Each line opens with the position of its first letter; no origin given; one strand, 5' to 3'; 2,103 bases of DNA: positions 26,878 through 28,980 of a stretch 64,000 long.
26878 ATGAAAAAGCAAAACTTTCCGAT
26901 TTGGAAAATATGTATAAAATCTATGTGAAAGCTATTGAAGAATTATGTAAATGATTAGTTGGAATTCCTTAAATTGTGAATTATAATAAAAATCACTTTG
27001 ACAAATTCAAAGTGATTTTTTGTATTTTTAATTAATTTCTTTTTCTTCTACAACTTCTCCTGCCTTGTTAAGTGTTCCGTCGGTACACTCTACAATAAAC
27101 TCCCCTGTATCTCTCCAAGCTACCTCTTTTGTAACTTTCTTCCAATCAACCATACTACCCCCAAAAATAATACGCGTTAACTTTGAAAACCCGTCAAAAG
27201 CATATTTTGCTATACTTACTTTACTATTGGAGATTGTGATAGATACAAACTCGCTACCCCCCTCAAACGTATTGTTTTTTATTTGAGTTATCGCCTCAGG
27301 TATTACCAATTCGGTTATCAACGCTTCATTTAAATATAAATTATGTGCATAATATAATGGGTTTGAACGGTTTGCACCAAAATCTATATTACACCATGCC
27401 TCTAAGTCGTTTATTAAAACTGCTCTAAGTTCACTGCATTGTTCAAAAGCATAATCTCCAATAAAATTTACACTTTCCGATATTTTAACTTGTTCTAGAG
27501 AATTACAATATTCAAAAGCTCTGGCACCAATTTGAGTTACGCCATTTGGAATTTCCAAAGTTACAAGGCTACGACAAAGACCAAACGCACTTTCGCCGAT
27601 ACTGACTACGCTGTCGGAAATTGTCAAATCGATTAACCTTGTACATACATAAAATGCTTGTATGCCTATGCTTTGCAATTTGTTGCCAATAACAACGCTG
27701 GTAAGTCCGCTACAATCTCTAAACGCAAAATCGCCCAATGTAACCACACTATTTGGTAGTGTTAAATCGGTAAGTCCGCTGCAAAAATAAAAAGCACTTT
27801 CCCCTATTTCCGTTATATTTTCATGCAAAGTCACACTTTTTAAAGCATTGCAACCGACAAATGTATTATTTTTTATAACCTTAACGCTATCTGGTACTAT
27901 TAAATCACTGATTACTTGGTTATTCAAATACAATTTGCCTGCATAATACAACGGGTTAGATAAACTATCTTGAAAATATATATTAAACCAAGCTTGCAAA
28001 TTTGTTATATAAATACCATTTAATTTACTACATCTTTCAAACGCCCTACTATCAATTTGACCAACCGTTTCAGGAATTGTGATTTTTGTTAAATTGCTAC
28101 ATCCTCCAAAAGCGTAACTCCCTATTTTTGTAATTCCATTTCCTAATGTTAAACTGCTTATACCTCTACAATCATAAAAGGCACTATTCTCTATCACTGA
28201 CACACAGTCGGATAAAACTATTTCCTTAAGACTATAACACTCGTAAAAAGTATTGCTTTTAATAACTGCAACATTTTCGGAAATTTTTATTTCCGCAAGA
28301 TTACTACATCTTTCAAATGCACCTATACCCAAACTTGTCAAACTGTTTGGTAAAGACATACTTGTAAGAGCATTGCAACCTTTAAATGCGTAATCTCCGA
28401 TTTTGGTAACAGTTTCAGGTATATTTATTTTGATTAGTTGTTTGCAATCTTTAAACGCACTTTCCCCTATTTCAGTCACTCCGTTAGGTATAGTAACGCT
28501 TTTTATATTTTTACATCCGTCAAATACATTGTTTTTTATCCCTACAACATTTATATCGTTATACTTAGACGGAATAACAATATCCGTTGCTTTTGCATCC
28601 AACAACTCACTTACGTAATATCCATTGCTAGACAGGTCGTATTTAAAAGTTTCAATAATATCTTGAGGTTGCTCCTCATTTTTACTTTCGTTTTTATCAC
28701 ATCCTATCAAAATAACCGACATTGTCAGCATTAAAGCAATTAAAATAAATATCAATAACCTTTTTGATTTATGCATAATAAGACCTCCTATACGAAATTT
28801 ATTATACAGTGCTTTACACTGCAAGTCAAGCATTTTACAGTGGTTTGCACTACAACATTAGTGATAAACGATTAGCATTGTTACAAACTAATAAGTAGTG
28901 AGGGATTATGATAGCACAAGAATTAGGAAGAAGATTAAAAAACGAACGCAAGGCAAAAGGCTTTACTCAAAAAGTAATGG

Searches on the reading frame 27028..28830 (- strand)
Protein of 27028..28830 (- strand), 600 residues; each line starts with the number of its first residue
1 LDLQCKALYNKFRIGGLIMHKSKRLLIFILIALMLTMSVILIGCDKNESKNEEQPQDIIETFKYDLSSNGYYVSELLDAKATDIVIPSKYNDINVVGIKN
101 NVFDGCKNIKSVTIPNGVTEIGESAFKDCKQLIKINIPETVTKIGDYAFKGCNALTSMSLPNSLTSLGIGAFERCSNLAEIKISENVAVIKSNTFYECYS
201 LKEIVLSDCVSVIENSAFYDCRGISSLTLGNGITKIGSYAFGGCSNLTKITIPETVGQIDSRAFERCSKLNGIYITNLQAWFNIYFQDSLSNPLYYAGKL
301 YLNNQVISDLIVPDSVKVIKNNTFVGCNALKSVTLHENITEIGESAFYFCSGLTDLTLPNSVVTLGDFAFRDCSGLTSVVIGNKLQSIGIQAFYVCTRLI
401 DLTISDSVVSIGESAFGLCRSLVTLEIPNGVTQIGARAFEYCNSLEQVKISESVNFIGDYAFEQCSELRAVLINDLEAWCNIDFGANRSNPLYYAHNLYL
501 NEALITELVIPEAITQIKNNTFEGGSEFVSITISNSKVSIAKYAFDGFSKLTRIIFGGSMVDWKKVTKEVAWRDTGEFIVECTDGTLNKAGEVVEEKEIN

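Call 75: search_protein_families(library=pfam, proteins=[window:27028-28830:-], max_evalue=0.00001)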
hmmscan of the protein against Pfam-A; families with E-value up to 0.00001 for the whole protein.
window:27028-28830:- (600 aa): 4 families
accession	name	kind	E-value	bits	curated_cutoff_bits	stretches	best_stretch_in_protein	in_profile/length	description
PF13306.12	LRR_5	-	6.7e-109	359.4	27.7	5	98-222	3-124/127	BspA type Leucine rich repeat region (6 copies)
PF13855.12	LRR_8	-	1.4e-27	95.7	27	0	162-209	11-59/61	Leucine rich repeat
PF23952.1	LRR_EndoS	-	1e-07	32.6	27.9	0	117-186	46-116/116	Endo-beta-N-acetylglucosaminidase EndoS LRR domain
PF12799.13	LRR_4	-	5.2e-06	27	27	0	227-252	6-30/44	Leucine Rich repeats (2 copies)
